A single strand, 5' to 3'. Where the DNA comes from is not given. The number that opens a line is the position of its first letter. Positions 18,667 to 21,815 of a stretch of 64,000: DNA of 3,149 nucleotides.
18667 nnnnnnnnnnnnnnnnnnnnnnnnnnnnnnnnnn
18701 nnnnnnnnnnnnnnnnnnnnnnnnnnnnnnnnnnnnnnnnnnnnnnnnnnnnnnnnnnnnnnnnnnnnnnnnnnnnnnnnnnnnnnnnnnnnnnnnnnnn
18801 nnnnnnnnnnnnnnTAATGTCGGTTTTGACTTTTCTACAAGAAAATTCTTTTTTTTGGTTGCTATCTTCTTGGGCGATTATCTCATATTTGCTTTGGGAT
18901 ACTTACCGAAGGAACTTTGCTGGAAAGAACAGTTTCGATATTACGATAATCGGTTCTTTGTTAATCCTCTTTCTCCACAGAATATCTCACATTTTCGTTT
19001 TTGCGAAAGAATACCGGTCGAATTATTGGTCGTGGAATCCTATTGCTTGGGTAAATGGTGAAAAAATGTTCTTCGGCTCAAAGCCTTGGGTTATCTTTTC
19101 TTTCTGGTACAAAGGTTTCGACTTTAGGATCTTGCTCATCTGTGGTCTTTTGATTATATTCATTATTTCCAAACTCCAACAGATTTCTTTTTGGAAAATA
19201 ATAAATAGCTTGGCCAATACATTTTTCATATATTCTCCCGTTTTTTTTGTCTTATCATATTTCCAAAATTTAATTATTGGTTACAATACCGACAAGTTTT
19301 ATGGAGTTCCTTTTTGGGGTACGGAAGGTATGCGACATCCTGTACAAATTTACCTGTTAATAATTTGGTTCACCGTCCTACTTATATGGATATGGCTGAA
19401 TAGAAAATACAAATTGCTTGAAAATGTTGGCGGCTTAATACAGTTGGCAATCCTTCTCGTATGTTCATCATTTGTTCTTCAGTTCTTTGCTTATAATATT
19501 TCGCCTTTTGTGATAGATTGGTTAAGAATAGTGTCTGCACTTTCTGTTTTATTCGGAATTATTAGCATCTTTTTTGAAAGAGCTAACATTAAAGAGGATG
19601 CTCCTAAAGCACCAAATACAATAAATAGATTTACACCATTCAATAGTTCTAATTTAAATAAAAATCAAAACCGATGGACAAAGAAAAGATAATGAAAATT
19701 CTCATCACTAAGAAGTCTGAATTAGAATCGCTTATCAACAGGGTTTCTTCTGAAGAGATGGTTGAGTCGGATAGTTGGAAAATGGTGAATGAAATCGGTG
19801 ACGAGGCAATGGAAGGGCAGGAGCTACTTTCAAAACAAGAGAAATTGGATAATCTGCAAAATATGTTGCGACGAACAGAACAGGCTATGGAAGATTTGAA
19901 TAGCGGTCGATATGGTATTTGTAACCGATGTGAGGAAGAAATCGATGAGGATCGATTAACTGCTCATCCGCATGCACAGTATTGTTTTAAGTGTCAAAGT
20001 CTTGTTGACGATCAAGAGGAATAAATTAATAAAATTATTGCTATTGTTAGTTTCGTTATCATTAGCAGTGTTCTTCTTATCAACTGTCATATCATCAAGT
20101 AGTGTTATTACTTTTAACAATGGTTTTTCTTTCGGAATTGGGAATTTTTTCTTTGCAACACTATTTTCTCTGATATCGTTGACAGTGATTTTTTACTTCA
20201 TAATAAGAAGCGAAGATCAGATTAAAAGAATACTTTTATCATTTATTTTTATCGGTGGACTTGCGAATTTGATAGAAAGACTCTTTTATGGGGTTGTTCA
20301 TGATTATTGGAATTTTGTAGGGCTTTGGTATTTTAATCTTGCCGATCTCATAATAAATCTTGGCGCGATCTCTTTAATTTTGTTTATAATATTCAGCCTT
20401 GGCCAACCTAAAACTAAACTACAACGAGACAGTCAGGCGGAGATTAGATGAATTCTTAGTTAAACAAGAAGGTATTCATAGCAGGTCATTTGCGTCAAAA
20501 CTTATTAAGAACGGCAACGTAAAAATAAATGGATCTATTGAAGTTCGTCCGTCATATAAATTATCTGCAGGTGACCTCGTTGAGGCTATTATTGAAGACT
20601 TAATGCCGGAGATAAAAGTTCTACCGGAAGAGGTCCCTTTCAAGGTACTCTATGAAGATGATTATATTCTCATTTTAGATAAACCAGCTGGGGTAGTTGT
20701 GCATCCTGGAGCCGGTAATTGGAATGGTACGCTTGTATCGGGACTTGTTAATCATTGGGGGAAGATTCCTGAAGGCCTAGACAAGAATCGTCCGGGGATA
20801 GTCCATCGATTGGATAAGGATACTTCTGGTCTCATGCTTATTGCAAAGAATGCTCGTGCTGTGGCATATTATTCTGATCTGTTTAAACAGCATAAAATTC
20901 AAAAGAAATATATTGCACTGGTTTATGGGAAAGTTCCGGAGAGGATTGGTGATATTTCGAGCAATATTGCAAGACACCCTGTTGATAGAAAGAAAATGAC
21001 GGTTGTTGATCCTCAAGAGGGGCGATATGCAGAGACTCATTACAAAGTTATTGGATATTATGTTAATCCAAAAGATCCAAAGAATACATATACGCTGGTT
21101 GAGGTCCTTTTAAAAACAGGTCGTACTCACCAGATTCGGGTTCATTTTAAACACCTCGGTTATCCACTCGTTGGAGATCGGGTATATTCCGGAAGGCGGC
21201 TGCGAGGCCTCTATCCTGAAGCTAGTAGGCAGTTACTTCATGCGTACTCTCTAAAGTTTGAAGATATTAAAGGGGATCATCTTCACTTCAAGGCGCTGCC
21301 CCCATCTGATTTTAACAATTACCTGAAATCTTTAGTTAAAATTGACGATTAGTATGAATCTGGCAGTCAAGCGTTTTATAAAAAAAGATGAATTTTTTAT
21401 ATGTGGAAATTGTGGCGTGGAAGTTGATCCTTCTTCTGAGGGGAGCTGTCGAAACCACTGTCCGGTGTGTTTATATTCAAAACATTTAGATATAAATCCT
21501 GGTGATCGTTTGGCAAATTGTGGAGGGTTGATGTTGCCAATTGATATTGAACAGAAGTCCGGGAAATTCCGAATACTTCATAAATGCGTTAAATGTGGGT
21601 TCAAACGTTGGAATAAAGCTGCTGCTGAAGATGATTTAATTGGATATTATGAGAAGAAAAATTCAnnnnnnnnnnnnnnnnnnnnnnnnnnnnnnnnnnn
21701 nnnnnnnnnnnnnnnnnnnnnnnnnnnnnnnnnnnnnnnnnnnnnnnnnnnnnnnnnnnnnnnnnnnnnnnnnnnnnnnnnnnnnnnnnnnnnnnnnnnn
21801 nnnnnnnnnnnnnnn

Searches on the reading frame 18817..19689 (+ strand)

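Call 62: search_protein_families(library=pfam, proteins=[window:18817-19689:+], max_evalue=0.01)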
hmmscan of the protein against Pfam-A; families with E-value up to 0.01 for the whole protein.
window:18817-19689:+ (291 aa): 1 family
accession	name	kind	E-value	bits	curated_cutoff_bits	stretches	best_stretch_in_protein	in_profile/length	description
PF01790.23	LGT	-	0.0029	17.4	24.9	1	85-252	68-236/240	Prolipoprotein diacylglyceryl transferase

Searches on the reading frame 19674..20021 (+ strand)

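Call 62: search_protein_families(library=pfam, proteins=[window:19674-20021:+], max_evalue=0.01)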
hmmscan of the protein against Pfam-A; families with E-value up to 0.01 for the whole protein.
window:19674-20021:+ (116 aa): 1 family
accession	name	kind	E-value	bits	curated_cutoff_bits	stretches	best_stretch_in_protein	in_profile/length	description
PF01258.23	zf-dskA_traR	-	1.3e-10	41.6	24.9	1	78-109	1-32/36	Prokaryotic dksA/traR C4-type zinc finger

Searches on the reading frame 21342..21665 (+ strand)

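Call 62: search_protein_families(library=pfam, proteins=[window:21342-21665:+], max_evalue=0.01)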
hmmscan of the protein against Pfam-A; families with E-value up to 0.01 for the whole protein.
window:21342-21665:+ (108 aa): 1 family
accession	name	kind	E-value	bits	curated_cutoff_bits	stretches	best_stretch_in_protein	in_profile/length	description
PF12647.12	RNHCP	-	2.4e-28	98.4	24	1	17-98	2-85/90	RNHCP domain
